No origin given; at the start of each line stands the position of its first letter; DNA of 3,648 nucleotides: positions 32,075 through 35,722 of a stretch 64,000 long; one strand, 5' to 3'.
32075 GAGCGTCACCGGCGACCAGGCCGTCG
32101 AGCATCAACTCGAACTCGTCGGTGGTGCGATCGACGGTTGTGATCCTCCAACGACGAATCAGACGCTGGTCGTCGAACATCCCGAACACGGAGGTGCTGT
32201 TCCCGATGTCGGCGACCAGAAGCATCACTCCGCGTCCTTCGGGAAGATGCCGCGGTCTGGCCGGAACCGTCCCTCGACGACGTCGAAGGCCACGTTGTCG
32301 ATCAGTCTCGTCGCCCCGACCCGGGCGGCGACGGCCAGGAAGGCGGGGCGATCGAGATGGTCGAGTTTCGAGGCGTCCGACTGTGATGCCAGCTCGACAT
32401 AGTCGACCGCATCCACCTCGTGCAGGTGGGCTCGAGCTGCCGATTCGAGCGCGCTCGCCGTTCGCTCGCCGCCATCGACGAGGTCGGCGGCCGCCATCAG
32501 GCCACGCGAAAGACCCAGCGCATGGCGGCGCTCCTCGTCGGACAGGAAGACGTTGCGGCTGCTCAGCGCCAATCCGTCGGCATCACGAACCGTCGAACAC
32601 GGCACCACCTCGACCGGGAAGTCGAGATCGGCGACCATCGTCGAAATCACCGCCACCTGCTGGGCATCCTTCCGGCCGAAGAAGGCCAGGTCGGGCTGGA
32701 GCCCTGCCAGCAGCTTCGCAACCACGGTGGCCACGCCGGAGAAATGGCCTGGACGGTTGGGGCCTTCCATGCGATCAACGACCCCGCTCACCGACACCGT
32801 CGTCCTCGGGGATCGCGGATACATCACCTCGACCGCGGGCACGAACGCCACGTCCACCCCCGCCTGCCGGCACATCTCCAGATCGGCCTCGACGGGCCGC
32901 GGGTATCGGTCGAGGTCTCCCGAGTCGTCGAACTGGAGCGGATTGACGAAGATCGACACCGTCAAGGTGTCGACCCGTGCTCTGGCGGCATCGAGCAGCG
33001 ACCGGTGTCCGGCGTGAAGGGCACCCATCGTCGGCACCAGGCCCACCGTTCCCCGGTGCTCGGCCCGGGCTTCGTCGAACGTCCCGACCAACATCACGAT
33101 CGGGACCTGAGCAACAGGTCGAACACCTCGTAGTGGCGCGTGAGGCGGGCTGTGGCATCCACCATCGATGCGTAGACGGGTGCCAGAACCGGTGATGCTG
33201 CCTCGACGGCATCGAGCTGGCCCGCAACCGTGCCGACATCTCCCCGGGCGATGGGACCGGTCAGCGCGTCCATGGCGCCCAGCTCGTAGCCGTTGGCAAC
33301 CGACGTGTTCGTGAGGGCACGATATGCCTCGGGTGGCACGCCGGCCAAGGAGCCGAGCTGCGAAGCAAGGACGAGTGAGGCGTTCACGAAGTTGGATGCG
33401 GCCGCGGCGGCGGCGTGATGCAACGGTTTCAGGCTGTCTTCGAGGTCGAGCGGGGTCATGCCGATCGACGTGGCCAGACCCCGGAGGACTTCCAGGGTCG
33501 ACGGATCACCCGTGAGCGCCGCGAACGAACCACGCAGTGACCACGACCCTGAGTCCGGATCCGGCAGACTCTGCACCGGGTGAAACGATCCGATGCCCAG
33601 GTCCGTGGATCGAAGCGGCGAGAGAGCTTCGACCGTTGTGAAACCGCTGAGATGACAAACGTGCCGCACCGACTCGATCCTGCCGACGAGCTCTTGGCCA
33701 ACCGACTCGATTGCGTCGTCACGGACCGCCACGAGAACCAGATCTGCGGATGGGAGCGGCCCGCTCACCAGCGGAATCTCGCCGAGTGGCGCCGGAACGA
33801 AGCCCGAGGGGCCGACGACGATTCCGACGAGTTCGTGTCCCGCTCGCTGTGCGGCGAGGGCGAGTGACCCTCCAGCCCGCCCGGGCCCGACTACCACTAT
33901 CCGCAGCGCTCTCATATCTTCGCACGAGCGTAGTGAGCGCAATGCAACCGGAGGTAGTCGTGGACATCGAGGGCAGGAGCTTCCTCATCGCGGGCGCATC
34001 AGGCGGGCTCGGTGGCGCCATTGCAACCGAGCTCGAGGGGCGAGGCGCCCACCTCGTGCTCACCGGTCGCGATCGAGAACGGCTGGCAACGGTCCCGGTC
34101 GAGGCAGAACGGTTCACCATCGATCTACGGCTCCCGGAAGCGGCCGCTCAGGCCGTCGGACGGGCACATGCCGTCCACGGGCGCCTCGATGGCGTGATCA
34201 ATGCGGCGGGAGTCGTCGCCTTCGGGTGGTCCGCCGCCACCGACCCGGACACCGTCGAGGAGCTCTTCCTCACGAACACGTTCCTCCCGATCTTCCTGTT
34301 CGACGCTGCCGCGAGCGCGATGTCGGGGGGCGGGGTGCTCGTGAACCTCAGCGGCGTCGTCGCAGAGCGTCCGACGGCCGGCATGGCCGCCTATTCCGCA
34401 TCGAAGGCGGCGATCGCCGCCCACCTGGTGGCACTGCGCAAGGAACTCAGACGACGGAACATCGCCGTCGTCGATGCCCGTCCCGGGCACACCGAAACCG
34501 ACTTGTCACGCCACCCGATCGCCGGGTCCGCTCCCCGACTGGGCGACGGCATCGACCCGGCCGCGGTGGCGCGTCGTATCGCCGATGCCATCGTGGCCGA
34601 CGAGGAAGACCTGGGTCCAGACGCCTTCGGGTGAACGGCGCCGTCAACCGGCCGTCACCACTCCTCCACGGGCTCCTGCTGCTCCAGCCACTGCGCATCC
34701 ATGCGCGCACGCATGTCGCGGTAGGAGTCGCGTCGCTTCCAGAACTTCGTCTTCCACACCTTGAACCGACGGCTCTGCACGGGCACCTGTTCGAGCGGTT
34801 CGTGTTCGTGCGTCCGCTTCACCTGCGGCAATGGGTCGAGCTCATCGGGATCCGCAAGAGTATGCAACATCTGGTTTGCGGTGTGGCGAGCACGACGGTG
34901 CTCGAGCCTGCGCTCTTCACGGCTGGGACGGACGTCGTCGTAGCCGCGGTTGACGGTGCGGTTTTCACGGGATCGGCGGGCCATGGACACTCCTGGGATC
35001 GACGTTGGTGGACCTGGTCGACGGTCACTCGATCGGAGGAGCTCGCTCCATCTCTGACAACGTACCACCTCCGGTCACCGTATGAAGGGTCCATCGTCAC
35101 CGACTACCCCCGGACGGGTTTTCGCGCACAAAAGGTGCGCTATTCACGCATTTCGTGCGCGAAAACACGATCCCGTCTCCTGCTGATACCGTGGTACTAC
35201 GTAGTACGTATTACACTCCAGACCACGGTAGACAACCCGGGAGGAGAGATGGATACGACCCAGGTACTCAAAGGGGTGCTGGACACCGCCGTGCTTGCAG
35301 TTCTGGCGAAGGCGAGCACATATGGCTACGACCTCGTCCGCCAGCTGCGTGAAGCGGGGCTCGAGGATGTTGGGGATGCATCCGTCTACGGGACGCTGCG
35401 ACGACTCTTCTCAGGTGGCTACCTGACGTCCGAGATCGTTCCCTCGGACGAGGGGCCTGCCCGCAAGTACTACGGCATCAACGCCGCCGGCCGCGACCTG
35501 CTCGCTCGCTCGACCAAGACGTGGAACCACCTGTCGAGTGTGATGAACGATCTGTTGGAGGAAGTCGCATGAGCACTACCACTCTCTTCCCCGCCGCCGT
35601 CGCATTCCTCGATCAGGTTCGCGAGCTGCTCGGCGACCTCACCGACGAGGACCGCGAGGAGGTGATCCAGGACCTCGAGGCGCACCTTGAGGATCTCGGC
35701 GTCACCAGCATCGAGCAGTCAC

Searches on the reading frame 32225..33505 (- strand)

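Call 43: search_protein_families(library=pfam, proteins=[window:32225-33505:-], max_evalue=0.00001)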
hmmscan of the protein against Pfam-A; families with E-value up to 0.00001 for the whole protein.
window:32225-33505:- (426 aa): 1 family
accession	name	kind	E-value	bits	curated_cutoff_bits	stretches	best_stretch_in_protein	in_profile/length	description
PF02569.21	Pantoate_ligase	-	3.1e-93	312.3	20.7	1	145-405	15-267/268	Pantoate-beta-alanine ligase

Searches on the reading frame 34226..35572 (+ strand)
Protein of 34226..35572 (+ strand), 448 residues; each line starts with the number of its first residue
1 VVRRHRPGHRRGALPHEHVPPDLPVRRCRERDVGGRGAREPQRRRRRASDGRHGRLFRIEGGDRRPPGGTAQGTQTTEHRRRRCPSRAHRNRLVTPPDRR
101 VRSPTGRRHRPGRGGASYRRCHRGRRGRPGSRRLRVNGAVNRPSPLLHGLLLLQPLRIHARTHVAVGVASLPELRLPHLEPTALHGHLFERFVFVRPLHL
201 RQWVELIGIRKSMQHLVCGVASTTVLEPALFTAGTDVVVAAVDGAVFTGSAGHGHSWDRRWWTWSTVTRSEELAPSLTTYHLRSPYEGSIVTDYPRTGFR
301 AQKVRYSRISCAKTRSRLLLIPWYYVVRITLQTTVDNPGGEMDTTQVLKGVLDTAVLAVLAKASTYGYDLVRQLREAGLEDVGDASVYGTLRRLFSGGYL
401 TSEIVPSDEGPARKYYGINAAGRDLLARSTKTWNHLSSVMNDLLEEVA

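Call 45: search_protein_families(library=pfam, proteins=[window:34226-35572:+], max_evalue=0.00001)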
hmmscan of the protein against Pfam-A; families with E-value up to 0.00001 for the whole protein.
window:34226-35572:+ (448 aa): 1 family
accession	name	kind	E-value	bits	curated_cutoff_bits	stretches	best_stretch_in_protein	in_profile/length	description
PF03551.20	PadR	-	3.7e-16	59.3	27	1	356-427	1-74/75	Transcriptional regulator PadR-like family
